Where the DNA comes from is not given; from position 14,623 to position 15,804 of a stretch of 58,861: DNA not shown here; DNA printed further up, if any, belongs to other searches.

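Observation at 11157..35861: Island cargo looks like a horizontally carried c-di-AMP plus ion/osmotic homeostasis module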

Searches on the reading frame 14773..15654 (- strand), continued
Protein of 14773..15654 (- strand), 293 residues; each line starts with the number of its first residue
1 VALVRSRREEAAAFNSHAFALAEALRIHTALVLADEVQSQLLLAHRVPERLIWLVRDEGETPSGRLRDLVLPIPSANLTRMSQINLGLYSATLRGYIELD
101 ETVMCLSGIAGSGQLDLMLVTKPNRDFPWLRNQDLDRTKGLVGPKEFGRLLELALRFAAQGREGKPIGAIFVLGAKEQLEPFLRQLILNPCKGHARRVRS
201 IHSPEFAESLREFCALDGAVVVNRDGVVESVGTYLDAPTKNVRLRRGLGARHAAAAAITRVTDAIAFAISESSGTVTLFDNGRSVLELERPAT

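Call 23: search_protein_families(library=pfam, proteins=[L012:2683-5331:+, L012:5502-7286:-, L012:7870-9303:+, L012:9356-9784:+, L012:11159-12250:-, L012:12263-13513:-, L012:14013-17561:+, L012:17578-18657:+, L012:18918-20261:+, L012:699-2666:+], max_evalue=0.001)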
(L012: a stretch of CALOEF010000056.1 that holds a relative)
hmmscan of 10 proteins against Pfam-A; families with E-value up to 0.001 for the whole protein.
L012:2683-5331:+ (882 aa): 4 families
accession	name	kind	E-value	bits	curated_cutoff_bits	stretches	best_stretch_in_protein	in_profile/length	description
PF05116.19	S6PP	-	4.7e-55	187.3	20.3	1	18-277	4-247/247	Sucrose-6F-phosphate phosphohydrolase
PF00128.31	Alpha-amylase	-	6.9e-22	78.7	22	1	407-494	14-100/446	Alpha amylase, catalytic domain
PF08282.18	Hydrolase_3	-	1.9e-16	61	20.9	2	135-240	138-235/255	haloacid dehalogenase-like hydrolase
PF02922.24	CBM_48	-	0.00048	20.8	22.4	0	289-353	3-71/83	Carbohydrate-binding module 48 (Isoamylase N-terminal domain)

L012:5502-7286:- (594 aa): 2 families
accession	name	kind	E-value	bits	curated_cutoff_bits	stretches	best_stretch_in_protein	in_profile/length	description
PF00999.27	Na_H_Exchanger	-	1.2e-36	126.9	26.2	1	15-390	3-374/375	Sodium/hydrogen exchanger, transmembrane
PF02254.24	TrkA_N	-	1.8e-06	28.7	23.8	1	402-495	1-95/116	TrkA-N domain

L012:7870-9303:+ (477 aa): 1 family
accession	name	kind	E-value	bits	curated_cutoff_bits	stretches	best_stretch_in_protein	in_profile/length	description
PF10011.15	DUF2254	-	2e-107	359.6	28.8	1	33-420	2-367/368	Predicted membrane protein (DUF2254)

L012:9356-9784:+ (142 aa): 1 family
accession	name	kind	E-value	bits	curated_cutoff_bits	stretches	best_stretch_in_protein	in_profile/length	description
PF01769.21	MgtE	-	1.3e-08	35.6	27.6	1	47-132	40-124/125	Divalent cation transporter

L012:11159-12250:- (363 aa): 1 family
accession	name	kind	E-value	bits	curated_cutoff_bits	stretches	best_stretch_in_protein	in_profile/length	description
PF24827.1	AstE_AspA_cat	-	1.6e-35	122.8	25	1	52-230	2-191/192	Succinylglutamate desuccinylase/Aspartoacylase catalytic domain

L012:12263-13513:- (416 aa): 7 families
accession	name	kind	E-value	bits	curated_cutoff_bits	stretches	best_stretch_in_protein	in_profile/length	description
PF08443.16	RimK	-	3.7e-60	203.2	21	1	98-286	2-188/188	RimK-like ATP-grasp domain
PF18030.7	Rimk_N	-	7.4e-37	126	26.4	1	1-94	1-94/94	RimK PreATP-grasp domain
PF02955.21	GSH-S_ATP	-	1.9e-17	63.7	23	1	114-271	12-171/175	Prokaryotic glutathione synthetase, ATP-grasp domain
PF02655.19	ATP-grasp_3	-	4e-09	37.2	23.2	1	99-263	3-155/160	ATP-grasp domain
PF14397.11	ATPgrasp_ST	-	6.4e-09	35.9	31.4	0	229-270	218-261/278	Sugar-transfer associated ATP-grasp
PF02080.26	TrkA_C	-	1e-08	35.3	27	1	309-370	1-62/71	TrkA-C domain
PF07478.18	Dala_Dala_lig_C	-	4.9e-06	26.6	24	1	114-268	15-179/204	D-ala D-ala ligase C-terminus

L012:14013-17561:+ (1182 aa): 4 families
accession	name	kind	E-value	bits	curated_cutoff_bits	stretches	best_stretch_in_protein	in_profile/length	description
PF12794.12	MscS_TM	-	2.3e-78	263.9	28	1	527-868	1-339/339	Mechanosensitive ion channel inner membrane domain 1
PF00924.24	MS_channel_2nd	-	4.8e-20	71.9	20.2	1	995-1060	2-67/68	Mechanosensitive ion channel, beta-domain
PF21082.3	MS_channel_3rd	-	1.9e-15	57.5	21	1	1068-1151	1-88/88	Mechanosensitive ion channel MscS, C-terminal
PF12795.12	MscS_porin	-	1e-14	55.2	34.4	1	72-295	2-224/238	Mechanosensitive ion channel porin domain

L012:17578-18657:+ (359 aa): 1 family
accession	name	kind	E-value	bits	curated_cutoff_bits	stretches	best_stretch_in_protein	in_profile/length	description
PF01544.23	CorA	-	4.5e-72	243.3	27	1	67-353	4-292/292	CorA-like Mg2+ transporter protein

L012:18918-20261:+ (447 aa): 3 families
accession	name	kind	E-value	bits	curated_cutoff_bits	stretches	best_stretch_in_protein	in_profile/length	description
PF01595.25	CNNM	-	7e-52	176.2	28.4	1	13-206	2-181/181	Cyclin M transmembrane N-terminal domain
PF03471.22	CorC_HlyC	-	3.5e-15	56.2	27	1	358-432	4-80/81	Transporter associated domain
PF00571.33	CBS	-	1.8e-13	51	24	1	292-340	8-56/57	CBS domain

L012:699-2666:+ (655 aa): 4 families
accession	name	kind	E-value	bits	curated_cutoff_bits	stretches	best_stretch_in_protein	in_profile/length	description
PF00128.31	Alpha-amylase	-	1.4e-40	140.3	22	1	124-402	22-305/446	Alpha amylase, catalytic domain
PF16657.11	Malt_amylase_C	-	1.3e-06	28.8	27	1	578-651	3-75/75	Maltogenic Amylase, C-terminal domain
PF11941.14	DUF3459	-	0.00052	20.8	22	0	561-651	3-89/90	Domain of unknown function (DUF3459)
PF14701.12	hDGE_amylase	-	0.00088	18.9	27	0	114-203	16-110/439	Glycogen debranching enzyme, glucanotransferase domain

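Call 26: find_encoding_contigs(protein=P0006, flank=10000, max_places=3)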
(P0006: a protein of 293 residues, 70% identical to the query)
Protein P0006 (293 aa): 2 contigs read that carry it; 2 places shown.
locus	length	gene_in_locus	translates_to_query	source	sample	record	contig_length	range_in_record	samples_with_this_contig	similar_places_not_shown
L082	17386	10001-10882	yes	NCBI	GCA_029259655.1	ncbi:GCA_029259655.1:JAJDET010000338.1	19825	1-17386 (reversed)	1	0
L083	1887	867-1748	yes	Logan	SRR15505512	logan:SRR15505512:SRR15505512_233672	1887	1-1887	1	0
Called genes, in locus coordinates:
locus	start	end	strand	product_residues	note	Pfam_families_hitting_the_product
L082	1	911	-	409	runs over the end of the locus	PF08014:MATCAP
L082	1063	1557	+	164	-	PF05618:RimB-like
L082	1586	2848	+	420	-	PF00481:PP2C, PF13672:PP2C_2, PF00027:cNMP_binding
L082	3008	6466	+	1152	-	PF12795:MscS_porin, PF12794:MscS_TM, PF21088:MS_channel_1st, PF00924:MS_channel_2nd, PF21082:MS_channel_3rd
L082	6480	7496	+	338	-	PF01595:CNNM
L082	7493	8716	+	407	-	PF03741:TerC, PF09656:PGPGW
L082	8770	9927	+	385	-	PF00999:Na_H_Exchanger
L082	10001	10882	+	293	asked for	PF02457:DAC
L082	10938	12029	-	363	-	PF01544:CorA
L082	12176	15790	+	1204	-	PF12795:MscS_porin, PF12794:MscS_TM, PF21088:MS_channel_1st (weak), PF00924:MS_channel_2nd, PF21082:MS_channel_3rd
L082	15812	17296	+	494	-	PF07364:DUF1485, PF07171:MlrC_C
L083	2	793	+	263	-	?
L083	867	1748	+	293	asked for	PF02457:DAC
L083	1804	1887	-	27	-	?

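Call 27: find_encoding_contigs(protein=P0008, flank=10000, max_places=3)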
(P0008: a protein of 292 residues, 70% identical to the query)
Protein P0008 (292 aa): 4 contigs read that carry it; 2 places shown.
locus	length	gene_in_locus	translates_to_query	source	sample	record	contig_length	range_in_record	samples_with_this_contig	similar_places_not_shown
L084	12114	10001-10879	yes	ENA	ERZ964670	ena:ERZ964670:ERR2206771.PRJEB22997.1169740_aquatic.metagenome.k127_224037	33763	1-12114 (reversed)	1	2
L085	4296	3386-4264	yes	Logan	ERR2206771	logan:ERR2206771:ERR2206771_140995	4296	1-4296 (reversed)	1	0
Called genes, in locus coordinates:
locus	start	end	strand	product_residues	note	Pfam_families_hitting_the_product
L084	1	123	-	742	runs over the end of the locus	PF00512:HisKA, PF02518:HATPase_c, PF00072:Response_reg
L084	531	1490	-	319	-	PF02195:ParB_N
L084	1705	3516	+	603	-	PF13442:Cytochrome_CBB3 (faint), PF07626:PSD3, PF07637:PSD5, PF07631:PSD4, PF07627:PSCyt3, PF07624:PSD2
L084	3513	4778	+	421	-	PF07586:HXXSHH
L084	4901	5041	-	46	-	-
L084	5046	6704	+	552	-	PF14312:FG-GAP_2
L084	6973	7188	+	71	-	PF06305:LapA_dom (weak)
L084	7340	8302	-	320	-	PF01699:Na_Ca_ex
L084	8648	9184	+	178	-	PF22765:DUF7010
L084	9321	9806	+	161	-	-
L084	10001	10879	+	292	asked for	PF02457:DAC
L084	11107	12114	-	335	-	?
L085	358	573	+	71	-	PF06305:LapA_dom (weak)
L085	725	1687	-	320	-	PF01699:Na_Ca_ex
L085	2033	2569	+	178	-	PF22765:DUF7010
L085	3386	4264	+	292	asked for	PF02457:DAC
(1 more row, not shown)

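Call 28: find_encoding_contigs(protein=P0004, flank=10000, max_places=3)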
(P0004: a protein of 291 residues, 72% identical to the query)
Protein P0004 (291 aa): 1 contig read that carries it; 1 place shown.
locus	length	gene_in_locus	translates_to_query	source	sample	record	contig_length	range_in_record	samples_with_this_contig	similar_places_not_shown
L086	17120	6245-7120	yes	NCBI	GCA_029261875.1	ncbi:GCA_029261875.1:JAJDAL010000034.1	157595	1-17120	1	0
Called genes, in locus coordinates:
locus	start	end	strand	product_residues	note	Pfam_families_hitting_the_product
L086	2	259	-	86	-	?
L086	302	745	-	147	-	-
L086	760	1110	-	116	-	PF12802:MarR_2 (weak), PF12840:HTH_20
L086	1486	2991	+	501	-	PF02868:Peptidase_M4_C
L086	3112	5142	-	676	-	PF07504:FTP, PF01447:Peptidase_M4 (weak), PF02868:Peptidase_M4_C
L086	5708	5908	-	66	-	-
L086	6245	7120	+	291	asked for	PF02457:DAC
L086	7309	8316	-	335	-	-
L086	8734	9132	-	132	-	PF01042:Ribonuc_L-PSP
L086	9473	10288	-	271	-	-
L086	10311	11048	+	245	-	PF00067:p450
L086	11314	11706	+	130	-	-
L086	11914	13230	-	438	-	-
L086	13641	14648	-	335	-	PF16884:ADH_N_2, PF00107:ADH_zinc_N, PF13602:ADH_zinc_N_2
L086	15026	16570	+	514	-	PF02412:TSP_3 (weak), PF07581:Glug (faint)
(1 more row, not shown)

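Call 36: list_cluster_members(proteins=[window:14773-15654:-, window:31937-33172:-, window:9447-10529:-, window:5915-6799:+, window:23297-24838:+])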
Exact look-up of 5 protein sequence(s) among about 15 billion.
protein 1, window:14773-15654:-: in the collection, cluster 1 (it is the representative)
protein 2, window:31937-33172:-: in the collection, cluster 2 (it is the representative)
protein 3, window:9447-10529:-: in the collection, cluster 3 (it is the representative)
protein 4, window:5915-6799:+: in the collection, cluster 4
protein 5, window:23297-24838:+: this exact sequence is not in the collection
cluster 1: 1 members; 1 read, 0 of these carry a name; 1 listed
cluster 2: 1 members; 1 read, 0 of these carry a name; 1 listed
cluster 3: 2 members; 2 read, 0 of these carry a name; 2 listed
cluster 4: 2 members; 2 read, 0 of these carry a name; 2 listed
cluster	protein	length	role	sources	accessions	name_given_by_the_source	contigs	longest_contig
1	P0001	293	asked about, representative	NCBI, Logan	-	-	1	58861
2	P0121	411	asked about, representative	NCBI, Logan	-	-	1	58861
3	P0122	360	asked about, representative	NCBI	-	-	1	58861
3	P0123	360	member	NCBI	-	-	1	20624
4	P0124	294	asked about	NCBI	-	-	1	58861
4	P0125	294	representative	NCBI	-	-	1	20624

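Call 38: find_encoding_contigs(protein=P0123, flank=10000, max_places=4)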
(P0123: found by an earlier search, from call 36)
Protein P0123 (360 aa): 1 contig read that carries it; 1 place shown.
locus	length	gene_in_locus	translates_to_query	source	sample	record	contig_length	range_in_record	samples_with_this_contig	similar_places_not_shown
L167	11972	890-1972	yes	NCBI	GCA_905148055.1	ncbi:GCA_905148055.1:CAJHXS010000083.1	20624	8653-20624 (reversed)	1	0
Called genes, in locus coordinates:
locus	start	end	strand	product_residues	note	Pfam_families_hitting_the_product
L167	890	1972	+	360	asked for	PF00106:adh_short (faint), PF01073:3Beta_HSD, PF01370:Epimerase, PF02719:Polysacc_synt_2, PF04321:RmlD_sub_bind, PF07993:NAD_binding_4 (weak), PF16363:GDP_Man_Dehyd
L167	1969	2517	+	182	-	PF00908:dTDP_sugar_isom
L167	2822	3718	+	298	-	PF00582:Usp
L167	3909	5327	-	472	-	PF00413:Peptidase_M10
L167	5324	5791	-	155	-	PF01668:SmpB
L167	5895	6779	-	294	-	PF02569:Pantoate_ligase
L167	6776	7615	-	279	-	PF02548:Pantoate_transf, PF13714:PEP_mutase (faint)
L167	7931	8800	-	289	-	PF00398:RrnaAD, PF08241:Methyltransf_11 (faint), PF13649:Methyltransf_25 (weak)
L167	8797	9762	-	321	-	PF00814:TsaD, PF22521:HypF_C_2 (weak)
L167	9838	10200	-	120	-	PF21157:DksA_N, PF01258:zf-dskA_traR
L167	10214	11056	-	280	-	PF13428:TPR_14 (faint), PF13432:TPR_16 (faint), PF14559:TPR_19 (faint), PF13512:TPR_18 (faint), PF13174:TPR_6 (faint), PF13525:YfiO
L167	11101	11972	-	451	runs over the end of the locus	PF04052:TolB_N, PF00930:DPPIV_N (faint), PF26549:Tricorn_N, PF07676:PD40, PF26550:Tricorn_2nd, PF07676:PD40, PF26549:Tricorn_N, PF07676:PD40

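Call 43: search_solved_structures(query=window:14773-15654:-, max_evalue=0.001, show_alignments=2)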
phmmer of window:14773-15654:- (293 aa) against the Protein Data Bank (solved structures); distinct sequences matched with E-value up to 0.001: 16.
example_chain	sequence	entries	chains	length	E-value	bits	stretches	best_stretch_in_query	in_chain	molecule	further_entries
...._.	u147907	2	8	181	5.5e-07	32.8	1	216-284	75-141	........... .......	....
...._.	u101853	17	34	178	1.8e-05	27.8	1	217-283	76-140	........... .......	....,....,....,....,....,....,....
4rv7_A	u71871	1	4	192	2.1e-05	27.5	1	217-283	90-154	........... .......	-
8ogk_A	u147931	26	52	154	3.6e-05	26.8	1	217-288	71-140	Cyclic di-AMP synthase CdaA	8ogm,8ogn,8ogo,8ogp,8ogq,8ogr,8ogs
9g0g_A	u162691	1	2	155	3.7e-05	26.8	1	217-288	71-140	Cyclic di-AMP synthase CdaA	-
7ojs_H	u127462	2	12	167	4.5e-05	26.5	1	217-288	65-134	Cyclic di-AMP synthase CdaA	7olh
8ofo_AAA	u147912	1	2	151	4.8e-05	26.4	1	217-279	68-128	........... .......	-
6huw_A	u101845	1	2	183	5.2e-05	26.3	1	217-288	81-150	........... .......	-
8ofj_B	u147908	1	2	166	9.8e-05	25.4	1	196-279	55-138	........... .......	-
6hvn_A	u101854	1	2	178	0.00018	24.5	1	217-283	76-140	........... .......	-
7dfx_A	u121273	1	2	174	0.00021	24.3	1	215-280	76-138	DAC domain-containing protein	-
7dg0_A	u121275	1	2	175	0.00021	24.3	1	215-280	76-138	DAC domain-containing protein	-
6gyy_A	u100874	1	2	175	0.00026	24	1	214-283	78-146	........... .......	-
6gyw_A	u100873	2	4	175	0.00045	23.2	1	217-283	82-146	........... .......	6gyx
9g69_C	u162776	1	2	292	0.00057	22.9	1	217-288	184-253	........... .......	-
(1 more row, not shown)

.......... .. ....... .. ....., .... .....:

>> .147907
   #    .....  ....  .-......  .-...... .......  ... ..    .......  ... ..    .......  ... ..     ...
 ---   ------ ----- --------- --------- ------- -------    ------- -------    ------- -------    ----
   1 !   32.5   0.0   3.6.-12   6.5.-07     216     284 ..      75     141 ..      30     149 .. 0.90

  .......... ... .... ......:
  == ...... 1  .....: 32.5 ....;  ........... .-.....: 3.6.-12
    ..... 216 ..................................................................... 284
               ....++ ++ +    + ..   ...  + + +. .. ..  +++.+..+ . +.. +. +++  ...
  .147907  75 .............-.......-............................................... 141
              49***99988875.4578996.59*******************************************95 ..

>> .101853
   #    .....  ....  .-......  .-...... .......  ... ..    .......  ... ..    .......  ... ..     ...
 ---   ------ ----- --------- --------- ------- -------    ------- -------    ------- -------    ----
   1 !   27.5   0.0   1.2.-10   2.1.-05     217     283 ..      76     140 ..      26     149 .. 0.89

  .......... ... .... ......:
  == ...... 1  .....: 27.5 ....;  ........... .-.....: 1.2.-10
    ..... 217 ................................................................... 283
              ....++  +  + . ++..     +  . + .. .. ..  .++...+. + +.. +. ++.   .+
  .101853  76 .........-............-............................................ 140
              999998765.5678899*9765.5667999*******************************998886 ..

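Call 45: search_protein_families(library=ncbifam, proteins=[window:14773-15654:-], max_evalue=0.001)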
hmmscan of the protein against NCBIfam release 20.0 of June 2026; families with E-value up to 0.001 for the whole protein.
window:14773-15654:- (293 aa): 5 families
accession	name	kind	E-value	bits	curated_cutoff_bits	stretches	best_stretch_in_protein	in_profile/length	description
NF041371.1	Diadnylcyc_Halo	equivalog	1.3e-28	100.1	430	1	81-289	64-266/270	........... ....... DacZ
NF038327.1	c-di-AMP_CdaM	exception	1.5e-10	41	225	1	215-283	107-173/196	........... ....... CdaM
TIGR00159.1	TIGR00159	equivalog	6.1e-10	38.8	188.8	1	167-283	126-232/254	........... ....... CdaA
NF010009.0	PRK13482.1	equivalog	3.3e-07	29.8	201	1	207-283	62-137/357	DNA integrity scanning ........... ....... DisA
NF038328.1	c-di-AMP_CdaS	exception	5.9e-07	29.3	225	1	216-282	121-185/191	sporulation-specific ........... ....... CdaS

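Call 75: predict_structure(alignment_id=A1)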
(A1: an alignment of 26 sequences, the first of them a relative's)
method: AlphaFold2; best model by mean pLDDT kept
length: 293 residues; sequences in the alignment: 26
mean_pLDDT: 85.3   pTM: 0.83
mean pLDDT of the five models: 85.3, 84.7, 84.0, 82.0, 81.7
residues with pLDDT >= 90: 127; 70-90: 140; 50-70: 24; < 50: 2
segments of 3 or more residues with pLDDT < 50: none
pLDDT, mean of each block of 10 residues (from residue 1): 62 82 92 77 78 76 71 84 91 89 89 81 83 78 86 91 84 93 85 90 92 88 93 87 83 94 94 91 90 72
secondary structure, 60 per line:
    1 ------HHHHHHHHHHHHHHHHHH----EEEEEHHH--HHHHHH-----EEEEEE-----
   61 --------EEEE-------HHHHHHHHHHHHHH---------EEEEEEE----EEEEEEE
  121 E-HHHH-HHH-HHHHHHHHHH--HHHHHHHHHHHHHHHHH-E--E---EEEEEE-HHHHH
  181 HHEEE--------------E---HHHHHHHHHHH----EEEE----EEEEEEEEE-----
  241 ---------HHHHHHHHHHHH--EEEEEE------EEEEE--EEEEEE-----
elements in order: H7-24 E29-33 H39-44 E50-55 E69-72 H80-93 E103-109 E114-121 H123-126 H132-141 H144-160 E169-174 H176-182 E183-185 H204-214 E219-222 E227-235 H250-261 E264-269 E276-280 E283-288

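Call 77: fold_search(model_id=the predicted structure, library=pdb)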
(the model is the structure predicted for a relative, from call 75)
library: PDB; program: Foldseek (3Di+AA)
matches with E <= 10: 1062; with E <= 0.001: 128
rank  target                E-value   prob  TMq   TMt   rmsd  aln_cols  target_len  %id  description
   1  9y4s_F                2.8e-07  1.00  0.35  0.34   3.5       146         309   25  Crystal structure of DNA integrity scanning protein (DisA) from Mycobacterium tuberculosis in complex with cyclic di-A (released 2025-09-17)
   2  9y4s_G                3.6e-07  1.00  0.35  0.32   3.0       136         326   26  Crystal structure of DNA integrity scanning protein (DisA) from Mycobacterium tuberculosis in complex with cyclic di-A (released 2025-09-17)
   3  9y9y_C                4.0e-07  1.00  0.32  0.28   6.0       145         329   23  Crystal structure of DNA integrity scanning protein DisA from Mycobacterium tuberculosis in complex with cyclic di-AMP (released 2025-09-24)
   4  2fb5_A                4.9e-07  1.00  0.39  0.55   4.2       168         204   22  Structural Genomics; The crystal structure of the hypothetical membrane spanning protein from Bacillus cereus (released 2006-01-24)
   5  9y4s_E                5.2e-07  1.00  0.36  0.34   3.8       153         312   24  Crystal structure of DNA integrity scanning protein (DisA) from Mycobacterium tuberculosis in complex with cyclic di-A (released 2025-09-17)
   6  9y4s_H                5.5e-07  1.00  0.35  0.31   2.7       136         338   26  Crystal structure of DNA integrity scanning protein (DisA) from Mycobacterium tuberculosis in complex with cyclic di-A (released 2025-09-17)
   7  9y4s_B                7.0e-07  1.00  0.35  0.30   3.7       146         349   25  Crystal structure of DNA integrity scanning protein (DisA) from Mycobacterium tuberculosis in complex with cyclic di-A (released 2025-09-17)
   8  9y4s_A                7.9e-07  1.00  0.35  0.30   3.6       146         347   25  Crystal structure of DNA integrity scanning protein (DisA) from Mycobacterium tuberculosis in complex with cyclic di-A (released 2025-09-17)
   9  9y9y_A                8.4e-07  1.00  0.35  0.30   3.0       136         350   26  Crystal structure of DNA integrity scanning protein DisA from Mycobacterium tuberculosis in complex with cyclic di-AMP (released 2025-09-24)
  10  9y9y_H                8.4e-07  1.00  0.35  0.47   3.8       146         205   25  Crystal structure of DNA integrity scanning protein DisA from Mycobacterium tuberculosis in complex with cyclic di-AMP (released 2025-09-24)
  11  9y4s_D                1.1e-06  1.00  0.34  0.29   4.2       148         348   25  Crystal structure of DNA integrity scanning protein (DisA) from Mycobacterium tuberculosis in complex with cyclic di-A (released 2025-09-17)
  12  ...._B                1.2e-06  1.00  0.36  0.64   4.0       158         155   24  Structural characterization of CdaA-APO (released 2019-06-05)
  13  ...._B                1.4e-06  1.00  0.36  0.64   4.2       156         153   24  CdaA-compound 4 complex (released 2023-06-07)
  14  7dg0_A                1.7e-06  1.00  0.34  0.60   4.0       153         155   22  Structure and function of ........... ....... DacM in Mycoplasma ovipneumoniae (released 2021-11-17)
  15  9y9y_D                1.7e-06  1.00  0.32  0.27   6.0       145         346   23  Crystal structure of DNA integrity scanning protein DisA from Mycobacterium tuberculosis in complex with cyclic di-AMP (released 2025-09-24)
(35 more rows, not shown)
